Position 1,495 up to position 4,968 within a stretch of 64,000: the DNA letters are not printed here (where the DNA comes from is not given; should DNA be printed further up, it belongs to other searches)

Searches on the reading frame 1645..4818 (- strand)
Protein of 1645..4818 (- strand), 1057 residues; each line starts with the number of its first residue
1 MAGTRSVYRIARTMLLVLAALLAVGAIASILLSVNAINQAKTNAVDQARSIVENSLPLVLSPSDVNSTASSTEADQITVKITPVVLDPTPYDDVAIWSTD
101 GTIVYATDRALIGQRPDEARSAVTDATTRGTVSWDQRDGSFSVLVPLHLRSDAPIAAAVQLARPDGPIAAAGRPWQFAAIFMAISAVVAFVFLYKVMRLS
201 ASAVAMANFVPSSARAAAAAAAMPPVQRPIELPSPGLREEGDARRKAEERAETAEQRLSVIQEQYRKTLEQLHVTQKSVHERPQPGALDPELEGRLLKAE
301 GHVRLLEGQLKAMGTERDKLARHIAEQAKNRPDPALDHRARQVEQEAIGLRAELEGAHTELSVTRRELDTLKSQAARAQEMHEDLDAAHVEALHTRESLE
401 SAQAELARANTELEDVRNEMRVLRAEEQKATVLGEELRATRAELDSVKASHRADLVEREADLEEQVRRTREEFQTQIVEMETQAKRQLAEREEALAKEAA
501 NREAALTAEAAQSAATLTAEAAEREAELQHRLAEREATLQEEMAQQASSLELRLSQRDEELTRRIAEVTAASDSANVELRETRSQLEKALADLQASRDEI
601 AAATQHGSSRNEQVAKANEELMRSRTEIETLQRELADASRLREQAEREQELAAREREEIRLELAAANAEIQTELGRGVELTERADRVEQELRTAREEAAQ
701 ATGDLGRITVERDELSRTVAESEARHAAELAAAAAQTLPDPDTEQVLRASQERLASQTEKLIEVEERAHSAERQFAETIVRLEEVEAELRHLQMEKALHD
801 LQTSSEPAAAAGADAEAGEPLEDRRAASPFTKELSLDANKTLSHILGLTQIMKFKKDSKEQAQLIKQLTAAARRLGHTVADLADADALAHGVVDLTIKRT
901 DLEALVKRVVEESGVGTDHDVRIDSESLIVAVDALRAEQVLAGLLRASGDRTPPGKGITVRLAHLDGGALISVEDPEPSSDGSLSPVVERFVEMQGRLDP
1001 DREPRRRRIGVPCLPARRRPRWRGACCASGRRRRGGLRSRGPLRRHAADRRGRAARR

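Call 3: search_protein_families(library=pfam, proteins=[window:1645-4818:-], max_evalue=0.01)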
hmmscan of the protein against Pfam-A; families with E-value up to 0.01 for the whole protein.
window:1645-4818:- (1057 aa): 0 families

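Call 5: search_protein_families(library=ncbifam, proteins=[window:1645-4818:-], max_evalue=1)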
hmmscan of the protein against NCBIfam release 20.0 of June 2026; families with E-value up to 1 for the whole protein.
window:1645-4818:- (1057 aa): 2 families
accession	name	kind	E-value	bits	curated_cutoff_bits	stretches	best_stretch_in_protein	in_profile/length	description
TIGR02168.1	SMC_prok_B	equivalog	5.7e-05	21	567.35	1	561-877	677-988/1181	chromosome segregation protein SMC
TIGR02169.1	SMC_prok_A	equivalog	0.011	13.5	729.4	2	464-793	181-504/1165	chromosome segregation protein SMC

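Call 6: search_protein_families(library=pfam, proteins=[window:1645-4818:-], max_evalue=10)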
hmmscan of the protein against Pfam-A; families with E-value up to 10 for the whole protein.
window:1645-4818:- (1057 aa): 2 families
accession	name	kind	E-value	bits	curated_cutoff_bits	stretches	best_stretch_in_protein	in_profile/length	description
PF18035.6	Bap31_Bap29_C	-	0.61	10.6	30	1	352-378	8-27/52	Bap31/Bap29 cytoplasmic coiled-coil domain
PF17803.7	Cadherin_4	-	4.8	8.2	25.1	0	76-142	2-70/71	Bacterial cadherin-like domain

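Call 44: search_protein_families(library=padloc, proteins=[window:1648-4818:-], max_evalue=0.01)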
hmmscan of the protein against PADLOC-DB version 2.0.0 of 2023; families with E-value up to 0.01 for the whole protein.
window:1648-4818:- (1057 aa): 1 family
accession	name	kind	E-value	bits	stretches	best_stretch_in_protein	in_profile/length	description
PDLC03865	LmuB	-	0.0027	14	1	559-823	523-767/1007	-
